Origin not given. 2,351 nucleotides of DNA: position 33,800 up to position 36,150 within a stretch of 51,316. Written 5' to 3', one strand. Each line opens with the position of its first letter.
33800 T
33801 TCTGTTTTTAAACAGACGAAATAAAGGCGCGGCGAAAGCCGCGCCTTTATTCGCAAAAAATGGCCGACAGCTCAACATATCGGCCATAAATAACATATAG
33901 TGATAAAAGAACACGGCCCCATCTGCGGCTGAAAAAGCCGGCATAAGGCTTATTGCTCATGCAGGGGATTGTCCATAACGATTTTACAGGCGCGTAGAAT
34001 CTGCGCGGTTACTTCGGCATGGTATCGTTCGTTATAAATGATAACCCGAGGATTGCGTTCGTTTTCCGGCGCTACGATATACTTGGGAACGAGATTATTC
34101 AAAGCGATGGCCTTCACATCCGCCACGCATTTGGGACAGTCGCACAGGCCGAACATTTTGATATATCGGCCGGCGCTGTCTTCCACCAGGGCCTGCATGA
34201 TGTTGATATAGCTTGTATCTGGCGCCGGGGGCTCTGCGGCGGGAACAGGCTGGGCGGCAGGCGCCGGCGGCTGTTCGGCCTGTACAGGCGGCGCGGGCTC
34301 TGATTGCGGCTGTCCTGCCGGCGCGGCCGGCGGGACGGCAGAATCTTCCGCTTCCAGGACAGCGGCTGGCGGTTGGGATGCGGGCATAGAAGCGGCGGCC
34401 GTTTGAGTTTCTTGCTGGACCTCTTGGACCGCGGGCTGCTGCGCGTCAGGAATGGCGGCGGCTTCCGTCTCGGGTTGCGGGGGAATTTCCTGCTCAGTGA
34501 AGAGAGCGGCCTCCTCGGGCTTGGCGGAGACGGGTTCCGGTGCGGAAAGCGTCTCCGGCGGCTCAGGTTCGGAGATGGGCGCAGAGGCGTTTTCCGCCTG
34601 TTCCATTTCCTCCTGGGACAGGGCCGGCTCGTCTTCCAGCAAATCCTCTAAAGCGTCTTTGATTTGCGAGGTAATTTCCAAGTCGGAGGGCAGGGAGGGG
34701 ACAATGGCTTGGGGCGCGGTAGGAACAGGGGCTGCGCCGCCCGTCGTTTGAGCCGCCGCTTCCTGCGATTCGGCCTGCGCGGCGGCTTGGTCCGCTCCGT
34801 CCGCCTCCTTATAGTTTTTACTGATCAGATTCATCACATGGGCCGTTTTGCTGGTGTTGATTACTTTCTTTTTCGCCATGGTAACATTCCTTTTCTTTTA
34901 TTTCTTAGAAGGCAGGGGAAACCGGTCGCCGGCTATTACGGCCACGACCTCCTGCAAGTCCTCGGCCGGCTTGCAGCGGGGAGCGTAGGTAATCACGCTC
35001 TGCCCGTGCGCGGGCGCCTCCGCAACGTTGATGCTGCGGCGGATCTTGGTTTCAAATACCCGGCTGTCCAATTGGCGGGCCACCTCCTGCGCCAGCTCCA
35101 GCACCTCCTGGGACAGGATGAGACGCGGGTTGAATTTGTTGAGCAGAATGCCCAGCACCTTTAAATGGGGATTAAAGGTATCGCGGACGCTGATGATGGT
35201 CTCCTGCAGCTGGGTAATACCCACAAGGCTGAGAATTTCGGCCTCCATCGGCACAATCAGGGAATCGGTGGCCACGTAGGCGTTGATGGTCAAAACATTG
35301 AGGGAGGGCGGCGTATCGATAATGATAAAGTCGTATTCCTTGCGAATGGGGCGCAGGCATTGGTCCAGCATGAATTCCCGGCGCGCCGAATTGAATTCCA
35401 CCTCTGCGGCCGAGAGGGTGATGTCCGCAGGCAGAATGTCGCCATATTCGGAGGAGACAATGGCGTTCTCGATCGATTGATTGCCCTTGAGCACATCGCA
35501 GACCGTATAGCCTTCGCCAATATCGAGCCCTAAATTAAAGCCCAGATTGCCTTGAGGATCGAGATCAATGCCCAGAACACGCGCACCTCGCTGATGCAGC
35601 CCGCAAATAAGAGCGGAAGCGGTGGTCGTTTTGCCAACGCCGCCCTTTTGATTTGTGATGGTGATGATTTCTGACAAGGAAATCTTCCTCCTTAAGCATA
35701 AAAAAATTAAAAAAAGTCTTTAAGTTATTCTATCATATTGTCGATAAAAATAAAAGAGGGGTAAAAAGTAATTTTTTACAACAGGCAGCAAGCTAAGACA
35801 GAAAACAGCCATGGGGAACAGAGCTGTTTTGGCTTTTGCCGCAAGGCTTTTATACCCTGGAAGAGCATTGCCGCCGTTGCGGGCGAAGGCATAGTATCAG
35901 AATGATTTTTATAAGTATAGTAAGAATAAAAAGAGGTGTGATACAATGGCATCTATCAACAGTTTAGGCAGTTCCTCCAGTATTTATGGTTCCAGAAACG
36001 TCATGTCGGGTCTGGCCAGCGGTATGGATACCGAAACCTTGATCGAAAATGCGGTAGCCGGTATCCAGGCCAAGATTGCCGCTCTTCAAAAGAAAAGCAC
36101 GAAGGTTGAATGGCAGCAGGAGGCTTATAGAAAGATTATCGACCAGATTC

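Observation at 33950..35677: Orphan ParA-type ATPase with a ComFB-domain partner, encoded convergent to the fla/che operon and divergent from fliD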

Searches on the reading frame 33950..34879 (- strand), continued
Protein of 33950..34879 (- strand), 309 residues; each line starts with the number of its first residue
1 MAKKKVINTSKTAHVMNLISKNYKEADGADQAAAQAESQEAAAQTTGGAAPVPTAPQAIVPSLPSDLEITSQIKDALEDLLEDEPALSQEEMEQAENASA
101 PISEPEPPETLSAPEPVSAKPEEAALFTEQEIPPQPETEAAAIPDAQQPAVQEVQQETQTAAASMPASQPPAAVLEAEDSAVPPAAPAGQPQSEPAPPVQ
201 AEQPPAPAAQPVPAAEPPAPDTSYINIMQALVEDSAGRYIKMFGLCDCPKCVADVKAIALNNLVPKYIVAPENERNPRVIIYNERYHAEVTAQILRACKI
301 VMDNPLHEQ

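Call 58: search_protein_families(library=pfam, proteins=[L024:4053-6653:-, L024:6819-7595:-, L024:10411-11328:+, L024:11400-13724:-, L062:5901-6968:+, L062:3943-5055:+, L062:10303-11232:-, L062:11146-13566:+, L062:13650-16217:-, L062:8687-10267:+], max_evalue=0.001)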
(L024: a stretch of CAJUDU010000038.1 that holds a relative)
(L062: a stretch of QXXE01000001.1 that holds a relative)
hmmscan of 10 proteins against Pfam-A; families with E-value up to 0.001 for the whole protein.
L024:4053-6653:- (866 aa): 9 families
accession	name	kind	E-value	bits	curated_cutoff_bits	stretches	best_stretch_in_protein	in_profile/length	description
PF00395.25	SLH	-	1.1e-31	108.9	20.8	3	147-191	1-44/44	S-layer homology domain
PF03442.20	CBM_X2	-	1.8e-27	95.6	28.9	2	511-594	1-79/83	Carbohydrate binding domain X2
PF13620.12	CarboxypepD_reg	-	6.2e-16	59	32.3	2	794-862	1-77/82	Carboxypeptidase regulatory-like domain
PF08308.17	PEGA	-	8.6e-07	29.2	20.8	1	805-855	8-56/71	PEGA domain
PF13715.12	CarbopepD_reg_2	-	1.2e-05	25.7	32.2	1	801-860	8-70/88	CarboxypepD_reg-like domain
PF17789.7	MG4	-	1.9e-05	25.3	24.7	0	707-754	18-59/95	Macroglobulin domain MG4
PF24107.1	DUF7382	-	3.1e-05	24.2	27.4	0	699-751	14-62/65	Domain of unknown function (DUF7382)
PF02369.22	Big_1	-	0.00043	20.8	34.9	1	703-753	17-64/93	Bacterial Ig-like domain (group 1)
PF17802.7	SpaA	-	0.00045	20.8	23.1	0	714-787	11-85/91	Prealbumin-like fold domain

L024:6819-7595:- (258 aa): 2 families
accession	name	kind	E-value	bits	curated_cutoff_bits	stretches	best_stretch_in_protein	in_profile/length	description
PF17774.7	YlmH_RBD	-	2.3e-11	44.3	23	1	101-162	21-82/84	Putative RNA-binding domain in YlmH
PF01479.30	S4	-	2.8e-09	37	22.8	1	183-228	2-48/48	S4 domain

L024:10411-11328:+ (305 aa): 3 families
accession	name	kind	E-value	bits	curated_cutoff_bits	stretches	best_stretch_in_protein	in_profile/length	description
PF01077.27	NIR_SIR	-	1.6e-29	102.9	27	1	92-288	2-150/158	Nitrite and sulphite reductase 4Fe-4S domain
PF03460.22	NIR_SIR_ferr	-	1.6e-14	53.8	24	1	22-83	5-68/69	Nitrite/Sulfite reductase ferredoxin-like half domain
PF00037.32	Fer4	-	2.1e-05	24.6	21.1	1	197-217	3-23/24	4Fe-4S binding domain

L024:11400-13724:- (774 aa): 3 families
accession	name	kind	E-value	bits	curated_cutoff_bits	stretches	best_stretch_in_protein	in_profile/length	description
PF04108.17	ATG17_like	-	1.1e-05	25.6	43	1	267-430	137-295/355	Autophagy protein ATG17-like domain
PF06103.16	DUF948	-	6.9e-05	23.4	37.2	0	504-555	19-70/89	Bacterial protein of unknown function (DUF948)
PF05478.16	Prominin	-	0.00028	19.6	34.3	0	314-514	212-410/799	Prominin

L062:5901-6968:+ (355 aa): 1 family
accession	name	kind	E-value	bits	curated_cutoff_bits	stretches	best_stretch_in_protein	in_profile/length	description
PF13529.12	Peptidase_C39_2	-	1.2e-12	49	24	1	183-320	1-143/143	Peptidase_C39 like family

L062:3943-5055:+ (370 aa): 0 families

L062:10303-11232:- (309 aa): 0 families

L062:11146-13566:+ (806 aa): 2 families
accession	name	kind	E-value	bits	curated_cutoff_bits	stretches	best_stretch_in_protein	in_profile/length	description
PF19732.4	SpoIIE_N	-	2.7e-34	119.2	27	1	43-566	25-560/605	Stage II sporulation protein E N-terminal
PF07228.17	SpoIIE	-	3.5e-21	76.5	25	1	620-798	2-191/192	Stage II sporulation protein E (SpoIIE)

L062:13650-16217:- (855 aa): 4 families
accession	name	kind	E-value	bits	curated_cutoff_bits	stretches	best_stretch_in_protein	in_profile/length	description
PF13476.12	AAA_23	-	2.5e-16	61.3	27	1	5-243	1-199/201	AAA domain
PF13558.12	SbcC_Walker_B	-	1.9e-10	41.3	27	1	753-814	26-89/90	SbcC/RAD50-like, Walker B motif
PF02463.25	SMC_N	-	3.9e-05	23.6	40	0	360-779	135-156/220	RecF/RecN/SMC N terminal domain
PF13555.12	AAA_29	-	0.00017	21.7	27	1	27-56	21-50/61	P-loop containing region of AAA domain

L062:8687-10267:+ (526 aa): 1 family
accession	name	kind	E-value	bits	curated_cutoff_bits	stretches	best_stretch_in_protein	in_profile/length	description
PF10719.14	ComFB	-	6.8e-12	45.7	25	1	444-523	2-83/83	Late competence development protein ComFB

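Call 78: search_dna_similar(query=window:33950-34879:-, collection=plasmids, mode=protein, max_evalue=0.001, max_rows=10)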
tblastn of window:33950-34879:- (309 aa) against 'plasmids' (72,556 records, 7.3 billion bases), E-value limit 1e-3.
No match.

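Call 79: search_dna_similar(query=window:33950-34879:-, collection=phages, mode=protein, max_evalue=0.001, max_rows=10)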
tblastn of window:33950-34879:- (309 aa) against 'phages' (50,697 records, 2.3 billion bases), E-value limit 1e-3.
No match.

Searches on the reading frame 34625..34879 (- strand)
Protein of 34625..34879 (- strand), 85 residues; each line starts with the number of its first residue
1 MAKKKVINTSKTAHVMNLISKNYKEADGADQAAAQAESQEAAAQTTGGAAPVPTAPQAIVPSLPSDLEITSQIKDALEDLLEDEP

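Call 41: search_protein_representatives(alignment_id=A2)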
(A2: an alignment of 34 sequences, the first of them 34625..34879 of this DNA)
Query: 34 sequences, 85 profile positions. Proteins with E-value up to 0.001 (for the whole library): 365; up to 1e-10: 152; up to 1e-30: 0. The best 150 are listed.
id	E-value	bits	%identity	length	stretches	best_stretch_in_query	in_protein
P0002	1.5e-20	90.2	-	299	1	1-85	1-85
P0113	2.4e-20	89.5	-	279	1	1-84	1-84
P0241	3.9e-20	88.8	-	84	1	1-79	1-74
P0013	9.8e-20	87.5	-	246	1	1-84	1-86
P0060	1.0e-19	87.4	-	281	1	1-84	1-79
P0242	1.1e-19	87.4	-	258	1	1-83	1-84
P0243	1.2e-19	87.3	-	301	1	1-84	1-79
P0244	1.5e-19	86.9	-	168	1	1-83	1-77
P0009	2.3e-19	86.3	-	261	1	1-84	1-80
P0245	3.1e-19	85.9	-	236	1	1-84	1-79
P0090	4.2e-19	85.5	-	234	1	1-84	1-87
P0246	4.9e-19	85.3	-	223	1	1-83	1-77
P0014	5.8e-19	85.1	-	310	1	1-84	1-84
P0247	7.5e-19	84.7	-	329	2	1-83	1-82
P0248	8.2e-19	84.6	-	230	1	1-84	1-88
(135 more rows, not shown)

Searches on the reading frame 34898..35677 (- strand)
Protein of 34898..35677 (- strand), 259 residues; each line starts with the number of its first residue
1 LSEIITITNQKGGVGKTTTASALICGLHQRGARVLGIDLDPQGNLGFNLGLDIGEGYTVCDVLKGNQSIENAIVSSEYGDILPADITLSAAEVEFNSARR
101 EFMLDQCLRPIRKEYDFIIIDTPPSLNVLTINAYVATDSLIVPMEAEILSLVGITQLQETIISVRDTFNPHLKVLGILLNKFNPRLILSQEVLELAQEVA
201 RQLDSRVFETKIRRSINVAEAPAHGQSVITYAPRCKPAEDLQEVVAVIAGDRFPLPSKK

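Call 3: search_protein_families(library=pfam, proteins=[window:34898-35677:-], max_evalue=0.01)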
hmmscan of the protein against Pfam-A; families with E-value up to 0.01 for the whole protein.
window:34898-35677:- (259 aa): 9 families
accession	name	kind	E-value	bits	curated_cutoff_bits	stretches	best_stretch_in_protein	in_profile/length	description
PF13614.12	AAA_31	-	4.4e-52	177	27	1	3-174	2-177/177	AAA domain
PF01656.29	CbiA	-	1.8e-26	93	25.4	1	5-228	1-125/125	CobQ/CobB/MinD/ParA nucleotide binding domain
PF06564.18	CBP_BcsQ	-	1.9e-15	57.5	21.3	1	4-243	3-228/234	Cellulose biosynthesis protein BcsQ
PF09140.17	MipZ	-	1.4e-13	51.2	20.7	2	4-41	2-39/262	ATPase MipZ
PF10609.15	ParA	-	6.8e-08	32.7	27.1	1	2-142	3-141/246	NUBPL iron-transfer P-loop NTPase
PF00142.24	Fer4_NifH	-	1e-07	32.1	25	1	10-69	7-65/271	4Fe-4S iron sulfur cluster binding proteins, NifH/frxC family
PF02374.21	ArsA_ATPase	-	4.1e-07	29.9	24.3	1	10-59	8-57/305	Anion-transporting ATPase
PF03029.23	ATP_bind_1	-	0.0016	18.7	27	1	13-123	6-99/240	Conserved hypothetical ATP binding protein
PF03308.22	MeaB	-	0.0044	16.5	23.1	0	12-42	42-72/273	Methylmalonyl Co-A mutase-associated GTPase MeaB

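Call 4: search_protein_families(library=ncbifam, proteins=[window:34898-35677:-], max_evalue=0.01)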
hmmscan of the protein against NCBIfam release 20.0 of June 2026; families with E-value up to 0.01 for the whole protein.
window:34898-35677:- (259 aa): 29 families (the best 25 are shown)
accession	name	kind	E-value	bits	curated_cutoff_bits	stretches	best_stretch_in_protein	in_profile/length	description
NF041546.1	ParA_partition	equivalog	4.1e-29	101.6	180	2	101-245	64-201/203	ParA family partition ATPase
TIGR03371.1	cellulose_yhjQ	equivalog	1.1e-27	97.2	157.85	1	4-244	3-237/246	cellulose biosynthesis protein BcsQ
TIGR01969.1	minD_arch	subfamily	7.6e-25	87.5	201.75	1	4-252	2-234/251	cell division ATPase MinD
TIGR03453.1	partition_RepA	equivalog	5.1e-24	84.8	348.45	1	3-227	105-349/387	plasmid partitioning protein RepA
TIGR01968.1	minD_bact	equivalog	2.4e-22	79.6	212.9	1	3-255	2-243/261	septum site-determining protein MinD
NF041283.1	PrgP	equivalog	3.8e-18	65.8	400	1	1-215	1-225/297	ParA superfamily DNA segregation protein PrgP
NF010443.0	PRK13869.1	subfamily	6.6e-15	54.8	446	1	4-157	123-294/405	plasmid-partitioning protein RepA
NF008079.0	PRK10818.1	equivalog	7.1e-13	48.5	508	1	1-157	1-156/270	septum site-determining protein MinD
NF010259.0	PRK13705.1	equivalog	3e-11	42.9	725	1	3-161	107-281/388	plasmid-partitioning protein SopA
TIGR01007.1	eps_fam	subfamily_domain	4.2e-09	36.2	108.05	1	4-183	19-191/204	polysaccharide biosynthesis tyrosine autokinase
TIGR01287.1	nifH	equivalog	1.3e-08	34.5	394.35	1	10-81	7-80/275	nitrogenase iron protein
NF033200.1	F430_CfbC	exception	1.5e-08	34.4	402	1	10-249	7-239/260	Ni-sirohydrochlorin a,c-diamide reductive cyclase ATP-dependent reductase subunit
NF009701.0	PRK13230.1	subfamily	1.6e-08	33.9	350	1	10-66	8-63/291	nitrogenase reductase-like protein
TIGR00345.1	GET3_arsA_TRC40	subfamily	9.8e-08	31.9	135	1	11-59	5-53/299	TRC40/GET3/ArsA family transport-energizing ATPase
NF007350.0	PRK09841.1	equivalog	1.1e-07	30.4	1248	1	3-180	532-701/726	tyrosine-protein kinase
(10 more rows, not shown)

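Call 21: search_solved_structures(query=window:34898-35677:-, max_evalue=1e-10, show_alignments=2)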
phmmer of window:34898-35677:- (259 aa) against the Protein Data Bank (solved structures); distinct sequences matched with E-value up to 1e-10: 18.
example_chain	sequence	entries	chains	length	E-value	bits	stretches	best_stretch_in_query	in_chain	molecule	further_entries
8ray_B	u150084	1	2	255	1.2e-47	165.6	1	3-239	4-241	ParA family protein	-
4pfs_A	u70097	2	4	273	8.4e-40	139.8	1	1-230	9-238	Cobyrinic Acid a,c-diamide synthase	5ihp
5if9_A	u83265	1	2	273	1.5e-39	139.1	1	3-230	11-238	Cobyrinic Acid a,c-diamide synthase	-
1wcv_1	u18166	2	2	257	4.7e-39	137.4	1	5-239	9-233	SEGREGATION PROTEIN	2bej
2bek_A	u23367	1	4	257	6.2e-38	133.7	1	5-239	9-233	SEGREGATION PROTEIN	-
6iub_A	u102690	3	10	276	1.9e-34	122.3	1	1-234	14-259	SpoOJ regulator (Soj)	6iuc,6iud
8jmj_A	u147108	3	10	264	2.2e-33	118.8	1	1-234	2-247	SpoOJ regulator (Soj)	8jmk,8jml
3k9g_A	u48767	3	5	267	1.5e-17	67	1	3-151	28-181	PF-32 protein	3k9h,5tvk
6noo_A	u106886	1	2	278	1.4e-16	63.8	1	5-164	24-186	Maintenance of carboxysome positioning A protein, MCDA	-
6non_A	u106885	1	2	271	1.5e-16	63.7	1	5-164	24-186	Cobyrinic acid ac-diamide synthase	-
6nop_B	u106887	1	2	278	1.9e-15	60.1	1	5-164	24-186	Cobyrinic acid ac-diamide synthase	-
1ion_A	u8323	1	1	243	3e-15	59.5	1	1-184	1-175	PROBABLE CELL DIVISION INHIBITOR MIND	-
7dut_A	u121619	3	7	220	3.5e-15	59.2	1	4-164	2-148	SOJ protein (Soj)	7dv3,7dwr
1g3q_A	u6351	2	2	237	5e-15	58.7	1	1-183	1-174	CELL DIVISION INHIBITOR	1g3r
2oze_A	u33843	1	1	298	7.3e-15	58.2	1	5-220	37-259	Orf delta'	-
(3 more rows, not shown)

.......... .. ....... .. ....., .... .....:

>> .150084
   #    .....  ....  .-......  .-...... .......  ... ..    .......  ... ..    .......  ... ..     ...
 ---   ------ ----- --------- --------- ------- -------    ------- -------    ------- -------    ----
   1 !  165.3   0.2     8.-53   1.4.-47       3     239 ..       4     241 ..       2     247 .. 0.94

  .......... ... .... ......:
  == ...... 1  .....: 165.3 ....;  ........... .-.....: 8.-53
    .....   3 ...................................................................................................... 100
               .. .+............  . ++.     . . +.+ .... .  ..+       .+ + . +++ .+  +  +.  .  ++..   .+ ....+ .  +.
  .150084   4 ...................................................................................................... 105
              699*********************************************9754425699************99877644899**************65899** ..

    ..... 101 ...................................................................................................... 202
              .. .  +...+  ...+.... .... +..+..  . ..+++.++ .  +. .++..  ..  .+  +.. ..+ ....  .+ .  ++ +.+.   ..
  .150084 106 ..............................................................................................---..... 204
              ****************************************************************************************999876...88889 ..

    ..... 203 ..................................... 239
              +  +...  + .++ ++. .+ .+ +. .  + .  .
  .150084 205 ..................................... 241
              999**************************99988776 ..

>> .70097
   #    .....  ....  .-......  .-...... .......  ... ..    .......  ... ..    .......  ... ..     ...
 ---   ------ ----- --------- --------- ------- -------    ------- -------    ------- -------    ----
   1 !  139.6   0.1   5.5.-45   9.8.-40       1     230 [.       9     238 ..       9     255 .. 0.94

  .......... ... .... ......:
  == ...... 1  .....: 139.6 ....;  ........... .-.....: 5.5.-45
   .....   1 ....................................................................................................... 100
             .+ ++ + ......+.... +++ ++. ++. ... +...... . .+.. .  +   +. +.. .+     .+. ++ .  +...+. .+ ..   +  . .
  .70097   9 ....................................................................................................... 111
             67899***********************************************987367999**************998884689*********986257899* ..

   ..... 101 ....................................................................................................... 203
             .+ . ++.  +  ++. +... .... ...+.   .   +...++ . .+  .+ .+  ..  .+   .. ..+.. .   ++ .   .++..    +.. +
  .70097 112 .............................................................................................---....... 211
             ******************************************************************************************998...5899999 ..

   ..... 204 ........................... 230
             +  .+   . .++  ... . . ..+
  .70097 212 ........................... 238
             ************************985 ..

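Call 40: find_homologous_proteins(query=window:34898-35677:-, max_evalue=1e-20)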
Query window:34898-35677:- (259 aa): 7650 proteins with E <= 1e-20 among 8000 candidates; the best 120 are listed.
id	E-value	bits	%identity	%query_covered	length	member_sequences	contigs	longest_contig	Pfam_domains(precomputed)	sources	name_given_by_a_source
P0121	8.8e-162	554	99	100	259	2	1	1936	PF00142.25,PF10609.16,PF01656.30,PF13614.13,PF09140.18,PF06564.19,PF02374.22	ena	-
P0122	3.1e-145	500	89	100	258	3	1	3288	PF00142.25,PF10609.16,PF01656.30,PF13614.13,PF09140.18,PF06564.19,PF02374.22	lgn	-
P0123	2.7e-140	484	86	100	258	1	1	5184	PF00142.25,PF10609.16,PF01656.30,PF13614.13,PF09140.18,PF06564.19,PF02374.22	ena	-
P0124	1.0e-138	478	86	99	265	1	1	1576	PF00142.25,PF10609.16,PF01656.30,PF13614.13,PF09140.18,PF06564.19,PF02374.22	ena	-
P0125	2.5e-137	474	84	100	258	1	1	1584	PF00142.25,PF10609.16,PF01656.30,PF13614.13,PF09140.18,PF06564.19,PF02374.22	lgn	-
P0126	7.9e-133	459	85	98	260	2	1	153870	PF00142.25,PF10609.16,PF01656.30,PF13614.13,PF09140.18,PF06564.19,PF02374.22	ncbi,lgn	-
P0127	1.1e-127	442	78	100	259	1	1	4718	PF00142.25,PF10609.16,PF01656.30,PF13614.13,PF09140.18,PF06564.19,PF02374.22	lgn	-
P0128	9.8e-127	439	76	98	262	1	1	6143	PF00142.25,PF10609.16,PF01656.30,PF13614.13,PF09140.18,PF06564.19,PF02374.22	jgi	-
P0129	1.3e-126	439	79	98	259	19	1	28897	PF00142.25,PF10609.16,PF01656.30,PF13614.13,PF09140.18,PF06564.19,PF02374.22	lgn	-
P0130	5.6e-126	437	78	98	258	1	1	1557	PF00142.25,PF10609.16,PF01656.30,PF13614.13,PF09140.18,PF06564.19,PF02374.22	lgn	-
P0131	8.0e-126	436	78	98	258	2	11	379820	PF00142.25,PF10609.16,PF01656.30,PF13614.13,PF09140.18,PF06564.19,PF02374.22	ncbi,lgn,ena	-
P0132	3.0e-125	434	76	100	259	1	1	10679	PF00142.25,PF10609.16,PF01656.30,PF13614.13,PF09140.18,PF06564.19,PF02374.22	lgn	-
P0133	3.8e-125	434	77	98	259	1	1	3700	PF00142.25,PF10609.16,PF01656.30,PF13614.13,PF09140.18,PF06564.19,PF02374.22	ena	-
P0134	2.3e-124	431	77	100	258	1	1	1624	PF00142.25,PF10609.16,PF01656.30,PF13614.13,PF09140.18,PF06564.19,PF02374.22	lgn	-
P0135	9.7e-124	429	75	100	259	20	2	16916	PF00142.25,PF10609.16,PF01656.30,PF13614.13,PF09140.18,PF06564.19,PF02374.22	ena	-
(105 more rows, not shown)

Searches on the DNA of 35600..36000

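Call 66: search_rna_families(source=window, start=35600, end=36000, threshold=evalue, max_evalue=1)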
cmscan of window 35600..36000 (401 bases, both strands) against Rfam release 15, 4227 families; matches with E-value up to 1: 1.
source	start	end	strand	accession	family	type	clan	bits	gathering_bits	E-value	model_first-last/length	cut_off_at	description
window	35671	35743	-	RF01634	ceN44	Gene; snRNA; snoRNA; CD-box;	-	19.3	70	0.18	1-74/74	no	Caenorhabditis snoRNA ceN44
